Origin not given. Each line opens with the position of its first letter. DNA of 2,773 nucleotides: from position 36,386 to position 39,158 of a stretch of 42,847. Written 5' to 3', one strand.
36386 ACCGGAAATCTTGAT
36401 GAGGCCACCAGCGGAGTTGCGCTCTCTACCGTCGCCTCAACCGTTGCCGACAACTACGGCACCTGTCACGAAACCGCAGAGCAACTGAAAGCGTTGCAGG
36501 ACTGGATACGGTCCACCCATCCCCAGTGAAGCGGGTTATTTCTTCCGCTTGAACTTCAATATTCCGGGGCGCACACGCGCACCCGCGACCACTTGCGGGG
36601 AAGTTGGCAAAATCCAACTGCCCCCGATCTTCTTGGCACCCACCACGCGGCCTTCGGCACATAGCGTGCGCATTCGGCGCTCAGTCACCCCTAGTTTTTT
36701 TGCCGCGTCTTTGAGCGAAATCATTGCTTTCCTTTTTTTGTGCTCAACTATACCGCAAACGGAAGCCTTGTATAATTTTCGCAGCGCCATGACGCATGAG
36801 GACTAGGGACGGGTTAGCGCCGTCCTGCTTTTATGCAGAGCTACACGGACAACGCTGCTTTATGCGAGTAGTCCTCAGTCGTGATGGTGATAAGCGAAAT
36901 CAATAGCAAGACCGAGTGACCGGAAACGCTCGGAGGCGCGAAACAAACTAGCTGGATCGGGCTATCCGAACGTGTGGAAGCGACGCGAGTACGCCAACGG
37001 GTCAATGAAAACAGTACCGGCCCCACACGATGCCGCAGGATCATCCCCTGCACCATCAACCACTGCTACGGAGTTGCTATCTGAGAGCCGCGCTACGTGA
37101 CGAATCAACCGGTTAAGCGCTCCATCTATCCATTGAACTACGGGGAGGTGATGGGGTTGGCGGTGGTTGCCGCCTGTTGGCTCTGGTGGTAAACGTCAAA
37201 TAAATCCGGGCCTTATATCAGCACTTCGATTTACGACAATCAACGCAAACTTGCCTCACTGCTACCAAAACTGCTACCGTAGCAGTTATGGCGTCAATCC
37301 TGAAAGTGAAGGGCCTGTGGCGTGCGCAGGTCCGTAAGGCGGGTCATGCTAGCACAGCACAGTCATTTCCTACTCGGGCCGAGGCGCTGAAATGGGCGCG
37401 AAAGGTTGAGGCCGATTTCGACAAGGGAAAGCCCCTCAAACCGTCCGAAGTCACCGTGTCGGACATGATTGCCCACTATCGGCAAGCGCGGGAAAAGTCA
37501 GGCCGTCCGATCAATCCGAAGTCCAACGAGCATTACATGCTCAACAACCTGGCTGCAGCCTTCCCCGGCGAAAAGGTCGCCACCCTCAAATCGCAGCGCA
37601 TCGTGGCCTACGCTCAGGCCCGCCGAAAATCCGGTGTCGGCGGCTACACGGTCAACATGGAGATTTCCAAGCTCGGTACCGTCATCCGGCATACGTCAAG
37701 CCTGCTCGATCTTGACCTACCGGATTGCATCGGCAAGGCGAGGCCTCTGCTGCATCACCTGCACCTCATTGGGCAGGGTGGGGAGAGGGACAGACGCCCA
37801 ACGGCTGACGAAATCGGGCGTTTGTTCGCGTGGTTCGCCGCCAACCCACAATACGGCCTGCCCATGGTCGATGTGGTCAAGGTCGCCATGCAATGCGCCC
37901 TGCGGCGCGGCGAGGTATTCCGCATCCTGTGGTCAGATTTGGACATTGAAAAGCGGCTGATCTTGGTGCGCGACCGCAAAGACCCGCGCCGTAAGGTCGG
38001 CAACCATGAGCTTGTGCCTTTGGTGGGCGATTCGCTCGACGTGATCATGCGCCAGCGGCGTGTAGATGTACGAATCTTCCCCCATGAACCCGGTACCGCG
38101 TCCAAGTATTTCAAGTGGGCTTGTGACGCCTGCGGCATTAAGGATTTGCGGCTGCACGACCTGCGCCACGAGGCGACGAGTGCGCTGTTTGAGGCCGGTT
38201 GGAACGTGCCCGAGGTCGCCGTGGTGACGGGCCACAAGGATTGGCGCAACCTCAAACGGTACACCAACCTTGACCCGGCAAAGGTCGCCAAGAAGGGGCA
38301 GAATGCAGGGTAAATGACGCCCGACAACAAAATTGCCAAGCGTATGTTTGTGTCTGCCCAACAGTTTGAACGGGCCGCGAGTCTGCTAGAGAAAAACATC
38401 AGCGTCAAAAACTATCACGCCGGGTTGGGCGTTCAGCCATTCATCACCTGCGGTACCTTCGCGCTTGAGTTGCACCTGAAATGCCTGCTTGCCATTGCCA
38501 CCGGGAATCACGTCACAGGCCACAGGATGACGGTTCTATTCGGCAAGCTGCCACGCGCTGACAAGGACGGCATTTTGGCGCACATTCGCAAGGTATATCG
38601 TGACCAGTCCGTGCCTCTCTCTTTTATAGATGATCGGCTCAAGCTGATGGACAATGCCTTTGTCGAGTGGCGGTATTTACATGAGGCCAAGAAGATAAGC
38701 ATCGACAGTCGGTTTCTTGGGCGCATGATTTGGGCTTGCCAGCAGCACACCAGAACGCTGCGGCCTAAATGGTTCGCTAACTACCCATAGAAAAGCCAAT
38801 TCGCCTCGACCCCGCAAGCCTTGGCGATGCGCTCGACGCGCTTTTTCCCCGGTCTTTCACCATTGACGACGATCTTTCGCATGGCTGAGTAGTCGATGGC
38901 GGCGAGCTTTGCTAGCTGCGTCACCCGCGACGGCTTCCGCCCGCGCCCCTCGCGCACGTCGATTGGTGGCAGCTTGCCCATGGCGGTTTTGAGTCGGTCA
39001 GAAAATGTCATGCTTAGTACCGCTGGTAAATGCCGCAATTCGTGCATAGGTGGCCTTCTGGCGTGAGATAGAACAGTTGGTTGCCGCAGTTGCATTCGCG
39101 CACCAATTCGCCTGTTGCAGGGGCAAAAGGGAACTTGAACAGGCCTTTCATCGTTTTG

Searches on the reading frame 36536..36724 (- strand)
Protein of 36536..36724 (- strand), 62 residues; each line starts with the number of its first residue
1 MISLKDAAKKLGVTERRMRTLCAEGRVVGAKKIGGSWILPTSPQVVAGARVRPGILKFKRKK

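Call 14: search_protein_families(library=pfam, proteins=[window:36536-36724:-], max_evalue=0.01)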
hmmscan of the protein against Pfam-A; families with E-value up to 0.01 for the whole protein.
window:36536-36724:- (62 aa): 1 family
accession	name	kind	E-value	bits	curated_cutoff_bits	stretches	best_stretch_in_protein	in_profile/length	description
PF12728.13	HTH_17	-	2e-05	25.2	27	1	2-40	2-39/51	Helix-turn-helix domain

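Call 21: find_related_loci(query=window:36536-36724:-, collection=viral_contigs, flank=3000)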
Query window:36536-36724:- (62 aa) in viral_contigs; peptide patterns used: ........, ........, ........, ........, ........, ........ (x = any residue, [..] = any of these).
19 stretches matched a pattern, but none encodes a relative of the query by tblastn (E <= 1e-3).
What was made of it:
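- Tried and rejected: Close-relative search with the 62-aa protein in IMG/VR: nothing found (call 21).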

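Call 32: find_related_loci(query=A1, collection=viral_contigs, flank=10000)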
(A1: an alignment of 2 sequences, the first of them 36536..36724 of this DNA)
Query A1 (62 aa) in viral_contigs; peptide patterns used: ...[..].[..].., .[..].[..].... (x = any residue, [..] = any of these).
37 stretches matched a pattern; 4 encode a relative of the query (tblastn E <= 1e-3); 4 distinct loci.
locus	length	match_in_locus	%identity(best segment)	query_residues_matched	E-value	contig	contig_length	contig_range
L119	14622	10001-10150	54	1-50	6e-15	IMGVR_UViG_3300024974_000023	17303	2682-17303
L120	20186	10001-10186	48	1-61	5e-15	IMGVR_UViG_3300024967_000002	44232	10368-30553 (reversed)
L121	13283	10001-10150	54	1-50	6e-15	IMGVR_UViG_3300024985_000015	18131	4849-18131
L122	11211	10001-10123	44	2-42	9e-11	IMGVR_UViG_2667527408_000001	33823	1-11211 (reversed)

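Call 35: search_dna_similar(query=window:36536-36724:-, collection=phages, mode=protein, max_rows=25, max_evalue=0.001)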
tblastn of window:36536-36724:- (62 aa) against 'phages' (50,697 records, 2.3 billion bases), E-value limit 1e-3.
Records with a match: 5; places in all: 5; records where one place covers at least 80% of the query: 3.
Best place of each record, by identity: <60% 5.
By first word of the organism name: Bacteriophage 3; Blautia 1; Streptococcus 1.
By host as written in the record: - 3; Blautia sp. 1; Streptococcus porci DSM_23759 1.
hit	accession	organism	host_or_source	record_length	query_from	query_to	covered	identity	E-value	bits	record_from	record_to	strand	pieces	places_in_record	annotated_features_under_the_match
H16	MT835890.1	Bacteriophage sp.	human fecal samples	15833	1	62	100%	40.3%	6e-5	44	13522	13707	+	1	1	record has no annotation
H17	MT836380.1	Bacteriophage sp.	human fecal samples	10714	1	57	92%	43.9%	4e-9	56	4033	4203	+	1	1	record has no annotation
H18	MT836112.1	Bacteriophage sp.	human fecal samples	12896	2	44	69%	46.5%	1e-5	45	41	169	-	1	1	record has no annotation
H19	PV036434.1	Blautia phage NatCom_24097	Blautia sp.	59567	2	57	90%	35.7%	8e-5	43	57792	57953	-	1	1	hypothetical protein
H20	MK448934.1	Streptococcus phage Javan422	Streptococcus porci DSM_23759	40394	2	40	63%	46.2%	1e-5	46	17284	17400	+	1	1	Huntingtin interacting protein E-like protein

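Call 47: find_encoding_contigs(protein=window:36536-36724:-, flank=10000, max_places=8)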
Protein window:36536-36724:- (62 aa): 9 contigs read that carry it; 2 places shown.
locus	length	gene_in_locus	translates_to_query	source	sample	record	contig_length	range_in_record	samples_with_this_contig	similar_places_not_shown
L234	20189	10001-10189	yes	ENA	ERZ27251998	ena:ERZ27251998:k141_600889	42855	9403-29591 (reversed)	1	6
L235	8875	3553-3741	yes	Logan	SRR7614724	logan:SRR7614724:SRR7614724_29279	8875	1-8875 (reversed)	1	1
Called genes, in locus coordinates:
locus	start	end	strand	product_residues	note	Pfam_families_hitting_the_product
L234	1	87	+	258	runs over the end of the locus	-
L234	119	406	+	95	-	PF13619:KTSC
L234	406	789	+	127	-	PF05772:NinB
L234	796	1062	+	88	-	-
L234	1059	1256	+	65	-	-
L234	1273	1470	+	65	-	-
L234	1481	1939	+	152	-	PF00436:SSB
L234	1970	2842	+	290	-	PF04381:RdgC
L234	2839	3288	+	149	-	PF00692:dUTPase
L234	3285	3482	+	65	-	PF06806:DUF1233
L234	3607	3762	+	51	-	-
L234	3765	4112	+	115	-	PF27050:Phage_P22_Y8K6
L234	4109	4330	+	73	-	-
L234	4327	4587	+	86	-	-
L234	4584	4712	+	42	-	-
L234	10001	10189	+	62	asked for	PF12728:HTH_17 (weak)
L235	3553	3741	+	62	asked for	PF12728:HTH_17 (weak)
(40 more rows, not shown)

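Call 52: search_protein_families(library=phrogs, proteins=[window:36536-36724:-], max_evalue=0.001)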
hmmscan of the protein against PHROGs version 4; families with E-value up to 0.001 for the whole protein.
window:36536-36724:- (62 aa): 2 families
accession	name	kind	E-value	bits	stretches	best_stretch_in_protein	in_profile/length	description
phrog_2655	-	integration and excision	0.0001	23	1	2-41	115-157/181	excisionase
phrog_22141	-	DNA, RNA and nucleotide metabolism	0.00021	22.1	1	1-48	37-83/166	DNA binding protein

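Call 54: find_related_loci(query=A1, collection=metagenome_contigs, flank=10000)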
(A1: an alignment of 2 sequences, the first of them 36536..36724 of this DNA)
Query A1 (62 aa) in metagenome_contigs; peptide patterns used: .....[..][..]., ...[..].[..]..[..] (x = any residue, [..] = any of these).
133 stretches matched a pattern; 13 encode a relative of the query (tblastn E <= 1e-3); 13 distinct loci.
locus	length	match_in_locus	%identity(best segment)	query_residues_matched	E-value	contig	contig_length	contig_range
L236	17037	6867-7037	54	1-61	2e-15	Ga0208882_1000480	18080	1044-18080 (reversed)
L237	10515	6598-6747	54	1-50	1e-14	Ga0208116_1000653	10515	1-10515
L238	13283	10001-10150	54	1-50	1e-14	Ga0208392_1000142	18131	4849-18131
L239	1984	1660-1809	54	1-50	1e-14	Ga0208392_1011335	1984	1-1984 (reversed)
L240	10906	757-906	54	1-50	1e-14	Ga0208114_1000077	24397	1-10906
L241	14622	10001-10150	54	1-50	1e-14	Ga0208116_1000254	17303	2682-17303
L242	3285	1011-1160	44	3-52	1e-12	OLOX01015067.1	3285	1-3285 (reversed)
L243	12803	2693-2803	53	2-39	5e-8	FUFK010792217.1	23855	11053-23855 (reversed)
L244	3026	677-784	54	1-37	3e-6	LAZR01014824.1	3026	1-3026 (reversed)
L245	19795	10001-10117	41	1-39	4e-6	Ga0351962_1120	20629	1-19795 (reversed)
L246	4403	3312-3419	46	3-39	3e-5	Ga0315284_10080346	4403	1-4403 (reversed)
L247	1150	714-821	43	1-37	6e-5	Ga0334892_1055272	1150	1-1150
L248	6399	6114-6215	44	21-56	1e-4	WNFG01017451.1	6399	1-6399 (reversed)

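Call 56: find_related_loci(query=L121:394-618:-, collection=viral_contigs, flank=10000)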
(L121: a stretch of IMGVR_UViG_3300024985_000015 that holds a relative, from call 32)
Query L121:394-618:- (74 aa) in viral_contigs; peptide patterns used: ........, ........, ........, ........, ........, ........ (x = any residue, [..] = any of these).
31 stretches matched a pattern; 7 encode a relative of the query (tblastn E <= 1e-3); 7 distinct loci.
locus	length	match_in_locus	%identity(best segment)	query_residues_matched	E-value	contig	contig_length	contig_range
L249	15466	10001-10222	100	1-74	3e-47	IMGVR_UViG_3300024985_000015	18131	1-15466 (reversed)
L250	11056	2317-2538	100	1-74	3e-47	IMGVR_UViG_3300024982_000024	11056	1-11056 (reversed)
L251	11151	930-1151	100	1-74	3e-47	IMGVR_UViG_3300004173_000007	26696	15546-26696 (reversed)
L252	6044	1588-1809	93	1-74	1e-44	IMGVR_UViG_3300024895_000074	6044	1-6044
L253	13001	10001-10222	77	1-74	1e-36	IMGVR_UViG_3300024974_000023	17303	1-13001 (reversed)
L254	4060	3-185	93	14-74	3e-35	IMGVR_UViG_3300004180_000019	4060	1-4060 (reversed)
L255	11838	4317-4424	39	27-60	1e-4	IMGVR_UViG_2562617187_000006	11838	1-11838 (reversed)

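Call 60: search_solved_structures(query=window:36536-36724:-, max_evalue=1)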
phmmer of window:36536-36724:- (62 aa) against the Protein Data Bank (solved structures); distinct sequences matched with E-value up to 1: 0.

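Call 68: find_homologous_proteins(query=A1, max_evalue=0.001)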
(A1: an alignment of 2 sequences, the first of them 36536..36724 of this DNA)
Query A1 (2 sequences) (62 aa, profile of the alignment): 13 proteins with E <= 0.001 among 16 candidates.
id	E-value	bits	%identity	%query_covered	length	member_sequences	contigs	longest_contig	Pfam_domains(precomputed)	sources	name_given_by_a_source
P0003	9.2e-33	130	54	81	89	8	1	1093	PF12728.14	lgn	-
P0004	9.3e-33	130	100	100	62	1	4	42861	PF12728.14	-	-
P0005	1.6e-29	120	84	100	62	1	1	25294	PF12728.14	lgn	-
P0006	1.6e-24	104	56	98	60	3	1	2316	PF12728.14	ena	-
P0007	1.2e-21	94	65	87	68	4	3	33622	PF12728.14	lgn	-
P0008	6.4e-21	92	60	97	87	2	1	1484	PF12728.14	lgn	-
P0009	1.2e-20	91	53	100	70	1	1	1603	PF12728.14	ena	-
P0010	9.7e-20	88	49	98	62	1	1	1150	PF12728.14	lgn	-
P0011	7.2e-16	76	48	98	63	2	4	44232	-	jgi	-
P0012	5.5e-15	73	48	98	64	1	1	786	-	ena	-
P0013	2.9e-8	51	41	98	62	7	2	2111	-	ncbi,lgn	-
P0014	5.4e-8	51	41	98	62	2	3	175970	-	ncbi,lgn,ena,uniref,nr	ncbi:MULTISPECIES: DNA-binding protein [Clostridia]|uniref:DNA-binding protein n=1 Tax=Clostridia Ta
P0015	1.2e-6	46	46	63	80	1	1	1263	PF12728.14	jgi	-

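Call 69: find_encoding_contigs(protein=P0005, flank=10000, max_places=3)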
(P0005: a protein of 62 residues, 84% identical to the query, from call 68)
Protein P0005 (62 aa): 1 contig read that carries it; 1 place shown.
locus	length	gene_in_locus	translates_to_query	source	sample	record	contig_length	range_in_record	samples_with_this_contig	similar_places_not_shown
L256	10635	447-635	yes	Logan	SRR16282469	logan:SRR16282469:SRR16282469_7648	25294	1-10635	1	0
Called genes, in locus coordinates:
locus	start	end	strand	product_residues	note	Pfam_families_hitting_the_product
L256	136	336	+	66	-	-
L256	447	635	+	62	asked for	PF12728:HTH_17 (weak)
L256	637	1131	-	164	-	-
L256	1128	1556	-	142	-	PF08291:Peptidase_M15_3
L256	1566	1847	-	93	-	-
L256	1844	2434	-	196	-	-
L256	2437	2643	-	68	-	-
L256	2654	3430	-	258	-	PF07484:Collar (faint)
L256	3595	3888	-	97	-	-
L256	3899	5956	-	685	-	-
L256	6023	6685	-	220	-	PF27728:UCP028438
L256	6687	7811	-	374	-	PF04865:Baseplate_J, PF26079:Baseplate_J_C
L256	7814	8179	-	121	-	PF10934:Sheath_initiator (weak)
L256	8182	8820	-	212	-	PF04717:Phage_base_V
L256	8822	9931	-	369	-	-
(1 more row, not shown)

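Call 70: find_encoding_contigs(protein=P0007, flank=10000, max_places=3)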
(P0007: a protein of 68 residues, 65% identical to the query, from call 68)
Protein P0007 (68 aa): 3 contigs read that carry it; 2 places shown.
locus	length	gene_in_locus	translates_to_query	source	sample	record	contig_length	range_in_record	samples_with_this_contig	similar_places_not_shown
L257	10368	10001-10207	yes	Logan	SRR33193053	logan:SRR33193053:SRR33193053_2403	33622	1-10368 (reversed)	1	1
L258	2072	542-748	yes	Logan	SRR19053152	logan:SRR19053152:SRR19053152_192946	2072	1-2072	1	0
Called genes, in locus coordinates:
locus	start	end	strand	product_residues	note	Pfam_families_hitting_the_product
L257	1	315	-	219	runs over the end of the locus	PF20081:DUF6475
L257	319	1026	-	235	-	-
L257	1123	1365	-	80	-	-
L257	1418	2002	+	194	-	PF01381:HTH_3 (weak)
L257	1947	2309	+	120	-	-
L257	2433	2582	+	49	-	-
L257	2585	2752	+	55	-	-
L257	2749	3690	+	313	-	PF09588:YqaJ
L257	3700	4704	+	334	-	-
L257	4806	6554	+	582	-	PF02463:SMC_N (weak), PF13175:AAA_15 (weak), PF13476:AAA_23 (weak)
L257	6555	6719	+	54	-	-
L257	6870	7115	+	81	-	-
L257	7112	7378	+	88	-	-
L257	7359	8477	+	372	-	PF00589:Phage_integrase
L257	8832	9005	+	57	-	-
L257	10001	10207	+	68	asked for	PF12728:HTH_17 (weak)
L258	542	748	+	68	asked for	PF12728:HTH_17 (weak)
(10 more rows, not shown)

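Call 72: find_encoding_contigs(protein=P0006, flank=3000, max_places=2)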
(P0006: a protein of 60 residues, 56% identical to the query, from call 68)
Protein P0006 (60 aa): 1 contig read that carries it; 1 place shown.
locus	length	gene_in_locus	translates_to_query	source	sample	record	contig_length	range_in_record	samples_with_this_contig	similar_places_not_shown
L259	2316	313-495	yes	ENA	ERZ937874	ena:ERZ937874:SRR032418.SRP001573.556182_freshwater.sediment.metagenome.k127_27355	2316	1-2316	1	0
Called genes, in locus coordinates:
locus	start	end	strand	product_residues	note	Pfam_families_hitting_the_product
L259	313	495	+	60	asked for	PF12728:HTH_17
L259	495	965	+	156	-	PF00436:SSB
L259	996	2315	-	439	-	?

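Call 73: find_encoding_contigs(protein=P0008, flank=3000, max_places=2)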
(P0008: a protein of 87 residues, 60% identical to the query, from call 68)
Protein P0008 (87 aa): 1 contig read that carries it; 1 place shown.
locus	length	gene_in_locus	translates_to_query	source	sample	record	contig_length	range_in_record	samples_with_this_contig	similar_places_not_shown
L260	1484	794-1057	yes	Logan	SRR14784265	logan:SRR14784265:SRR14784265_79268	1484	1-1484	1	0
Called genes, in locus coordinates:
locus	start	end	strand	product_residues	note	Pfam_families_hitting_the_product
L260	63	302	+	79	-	-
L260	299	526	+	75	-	-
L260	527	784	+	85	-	-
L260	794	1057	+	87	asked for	PF12728:HTH_17 (weak)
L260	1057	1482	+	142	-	?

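Call 74: find_encoding_contigs(protein=P0009, flank=3000, max_places=2)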
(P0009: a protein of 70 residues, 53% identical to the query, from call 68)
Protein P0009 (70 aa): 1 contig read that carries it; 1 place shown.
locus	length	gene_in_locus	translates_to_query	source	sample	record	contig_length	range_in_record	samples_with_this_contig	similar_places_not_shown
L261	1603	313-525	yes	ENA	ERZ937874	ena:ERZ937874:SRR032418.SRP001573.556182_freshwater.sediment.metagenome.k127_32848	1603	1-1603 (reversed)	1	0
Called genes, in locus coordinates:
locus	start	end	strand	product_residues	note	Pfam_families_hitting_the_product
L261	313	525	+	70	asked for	PF12728:HTH_17 (weak)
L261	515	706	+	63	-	-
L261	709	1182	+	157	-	PF00436:SSB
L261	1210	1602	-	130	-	?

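Call 79: find_encoding_contigs(protein=P0014, flank=2500, max_places=4)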
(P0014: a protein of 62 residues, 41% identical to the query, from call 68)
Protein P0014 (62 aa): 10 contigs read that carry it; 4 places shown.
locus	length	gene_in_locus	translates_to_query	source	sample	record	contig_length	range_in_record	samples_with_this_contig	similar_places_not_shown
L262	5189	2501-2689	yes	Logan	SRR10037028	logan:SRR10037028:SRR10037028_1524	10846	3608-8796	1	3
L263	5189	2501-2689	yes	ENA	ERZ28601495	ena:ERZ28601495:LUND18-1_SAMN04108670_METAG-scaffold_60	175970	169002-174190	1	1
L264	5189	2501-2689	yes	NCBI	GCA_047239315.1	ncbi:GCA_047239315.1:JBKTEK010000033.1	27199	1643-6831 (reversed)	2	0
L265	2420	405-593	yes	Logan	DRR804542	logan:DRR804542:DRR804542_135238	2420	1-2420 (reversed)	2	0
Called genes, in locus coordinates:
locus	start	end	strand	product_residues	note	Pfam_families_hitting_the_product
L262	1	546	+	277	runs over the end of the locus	PF13529:Peptidase_C39_2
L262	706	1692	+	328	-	-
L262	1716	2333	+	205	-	PF21984:DnaD_N (faint), PF13730:HTH_36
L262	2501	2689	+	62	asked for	-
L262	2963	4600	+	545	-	-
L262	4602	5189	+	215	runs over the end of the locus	-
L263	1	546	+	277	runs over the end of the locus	PF13529:Peptidase_C39_2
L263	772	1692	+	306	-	-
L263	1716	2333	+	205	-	PF21984:DnaD_N (faint), PF13730:HTH_36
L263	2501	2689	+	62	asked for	-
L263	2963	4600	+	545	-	-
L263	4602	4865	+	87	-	-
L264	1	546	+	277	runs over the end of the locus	PF13529:Peptidase_C39_2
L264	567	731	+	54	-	-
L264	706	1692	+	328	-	-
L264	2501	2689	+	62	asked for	-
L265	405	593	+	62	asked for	-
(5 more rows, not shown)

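Call 102: search_protein_families(library=pfam, proteins=[L122:9992-10906:+, L121:9986-10183:+, L120:10001-10192:+], max_evalue=0.01)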
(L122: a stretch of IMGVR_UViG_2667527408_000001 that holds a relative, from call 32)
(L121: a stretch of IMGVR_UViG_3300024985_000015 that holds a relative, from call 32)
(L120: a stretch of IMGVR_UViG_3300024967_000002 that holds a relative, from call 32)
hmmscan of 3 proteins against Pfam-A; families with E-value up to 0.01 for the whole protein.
L122:9992-10906:+ (305 aa): 3 families
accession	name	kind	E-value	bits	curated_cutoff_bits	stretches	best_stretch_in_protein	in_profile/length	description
PF02661.23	Fic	-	2.7e-21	76.7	24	1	155-250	1-93/93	Fic/DOC family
PF12728.13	HTH_17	-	3.6e-06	27.6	27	1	3-46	1-43/51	Helix-turn-helix domain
PF20038.5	HTH_59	-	0.0013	19.1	27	1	4-28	8-34/66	Helix-turn-helix domain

L121:9986-10183:+ (65 aa): 3 families
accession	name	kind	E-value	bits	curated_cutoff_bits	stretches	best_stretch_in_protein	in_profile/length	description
PF12728.13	HTH_17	-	4.4e-07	30.5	27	1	7-45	2-39/51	Helix-turn-helix domain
PF13518.12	HTH_28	-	0.0029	18.1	25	1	5-36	12-42/52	Helix-turn-helix domain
PF13542.12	HTH_Tnp_ISL3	-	0.0087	15.9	27.4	0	2-24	23-44/51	Helix-turn-helix domain of transposase family ISL3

L120:10001-10192:+ (63 aa): 1 family
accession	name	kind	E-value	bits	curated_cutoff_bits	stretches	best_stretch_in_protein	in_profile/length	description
PF12728.13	HTH_17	-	0.00037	21.1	27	1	3-40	3-38/51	Helix-turn-helix domain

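Call 113: predict_structure(alignment_id=A4)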
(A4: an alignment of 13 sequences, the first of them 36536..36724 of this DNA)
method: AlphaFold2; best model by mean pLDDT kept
length: 62 residues; sequences in the alignment: 13
mean_pLDDT: 76.0   pTM: 0.59
mean pLDDT of the five models: 76.0, 74.1, 73.4, 72.6, 72.4
residues with pLDDT >= 90: 0; 70-90: 46; 50-70: 12; < 50: 4
segments of 3 or more residues with pLDDT < 50: 60-62
pLDDT, mean of each block of 10 residues (from residue 1): 85 85 84 83 72 53 44
secondary structure, 60 per line:
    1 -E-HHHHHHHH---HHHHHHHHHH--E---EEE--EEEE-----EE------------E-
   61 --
elements in order: H4-11 H15-24 E31-33 E36-39

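Call 115: fold_search(model_id=the predicted structure, library=pdb)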
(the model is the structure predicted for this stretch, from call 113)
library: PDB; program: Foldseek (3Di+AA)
matches with E <= 10: 427; with E <= 0.001: 0
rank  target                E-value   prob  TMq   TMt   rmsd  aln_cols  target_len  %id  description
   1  4j2n_A                2.0e-01  0.94  0.45  0.51   1.5        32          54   31  Crystal Structure of mycobacteriophage Pukovnik Xis (released 2013-10-23)
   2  4j2n_C                3.8e-01  0.85  0.44  0.49   1.5        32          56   31  Crystal Structure of mycobacteriophage Pukovnik Xis (released 2013-10-23)
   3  7lwr_A                4.3e-01  0.72  0.46  0.52   3.2        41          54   17  Structural and Biochemical Insight into Assembly of Molecular Motors Involved in Viral DNA Packaging (released 2022-03-09)
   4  5i44_K                4.9e-01  0.87  0.53  0.50   1.9        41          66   15  Structure of RacA-DNA complex; P21 form (released 2016-05-04)
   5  4cic_B                4.9e-01  0.30  0.38  0.20   4.6        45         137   27  T. potens IscR (released 2014-05-28)
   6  1wi9_MODEL_1_A        5.3e-01  0.14  0.33  0.30   7.8        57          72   19  Solution structure of the PCI domain from mouse hypothetical protein AAH51541 (released 2004-11-28)
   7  5i44_I                5.7e-01  0.82  0.53  0.51   1.8        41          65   15  Structure of RacA-DNA complex; P21 form (released 2016-05-04)
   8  1u2w_C                5.7e-01  0.25  0.33  0.24   3.6        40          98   32  Crystal Structure of the Staphylococcus aureus pI258 CadC (released 2005-07-12)
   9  2og0_A                6.0e-01  0.89  0.64  0.75   1.6        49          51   16  Crystal Structure of the Lambda Xis-DNA complex (released 2007-03-13)
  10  5d90_B                6.0e-01  0.60  0.45  0.25   2.5        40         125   20  Crystal structure of HiNmlR, a MerR family regulator lacking the sensor domain, bound to promoter DNA (released 2016-06-29)
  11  4cic_A                6.0e-01  0.30  0.38  0.20   3.9        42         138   28  T. potens IscR (released 2014-05-28)
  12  2ief_C                6.5e-01  0.89  0.64  0.73   1.6        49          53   16  Structure of the cooperative Excisionase (Xis)-DNA complex reveals a micronucleoprotein filament (released 2007-02-06)
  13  2a63_MODEL_1_A        6.5e-01  0.13  0.33  0.31   8.2        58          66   24  Solution structure of a stably monomeric mutant of lambda Cro produced by substitutions in the ball-and-socket (released 2006-06-06)
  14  5e01_B                6.9e-01  0.75  0.51  0.27   1.9        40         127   20  Crystal structure of HiNmlR, a MerR family regulator lacking the sensor domain, bound to palyndromic promoter DNA (released 2016-06-29)
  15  2y75_A                7.4e-01  0.14  0.34  0.20   5.6        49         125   28  The Structure of CymR (YrzC) the Global Cysteine Regulator of B. subtilis (released 2011-08-03)
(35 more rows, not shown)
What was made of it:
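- On Q/AlpA-type antiterminator loading site: The associated protein is a 62-aa Xis-like winged helix (calls 113, 115).
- On HTH_17 (PF12728) excisionase/MerR-like DNA-binding domain, for the candidate regulator: The model has two helices plus a beta wing, and the best structural matches are Pukovnik Xis and lambda Xis (TM 0.64), with weak E-values because of its size (calls 113, 115).
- The AlphaFold model (pLDDT 76) is a winged helix closest to phage Xis, RacA, MerR-family and BldC DNA-binding domains (calls 113, 115). S is a two-fold dyad, and the associated protein is a 62-aa Xis-like winged helix (calls 113, 115). The fold is closest to phage Xis proteins (call 115).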

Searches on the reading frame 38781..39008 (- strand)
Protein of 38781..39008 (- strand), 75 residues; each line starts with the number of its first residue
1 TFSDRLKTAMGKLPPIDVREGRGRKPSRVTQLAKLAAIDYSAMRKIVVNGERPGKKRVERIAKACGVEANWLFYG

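Call 52: search_protein_families(library=phrogs, proteins=[window:38781-39008:-], max_evalue=0.001)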
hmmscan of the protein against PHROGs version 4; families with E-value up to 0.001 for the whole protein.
window:38781-39008:- (75 aa): 4 families
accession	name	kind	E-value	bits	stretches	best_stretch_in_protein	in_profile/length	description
phrog_3037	-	transcription regulation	8.5e-07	30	1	18-75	20-77/189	transcriptional repressor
phrog_4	-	transcription regulation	2e-05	24.8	1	28-75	149-194/400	transcriptional repressor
phrog_2328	-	transcription regulation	0.00015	22.5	1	28-75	30-77/128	transcriptional repressor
phrog_2967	-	transcription regulation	0.00016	22.3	1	2-75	11-72/225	transcriptional regulator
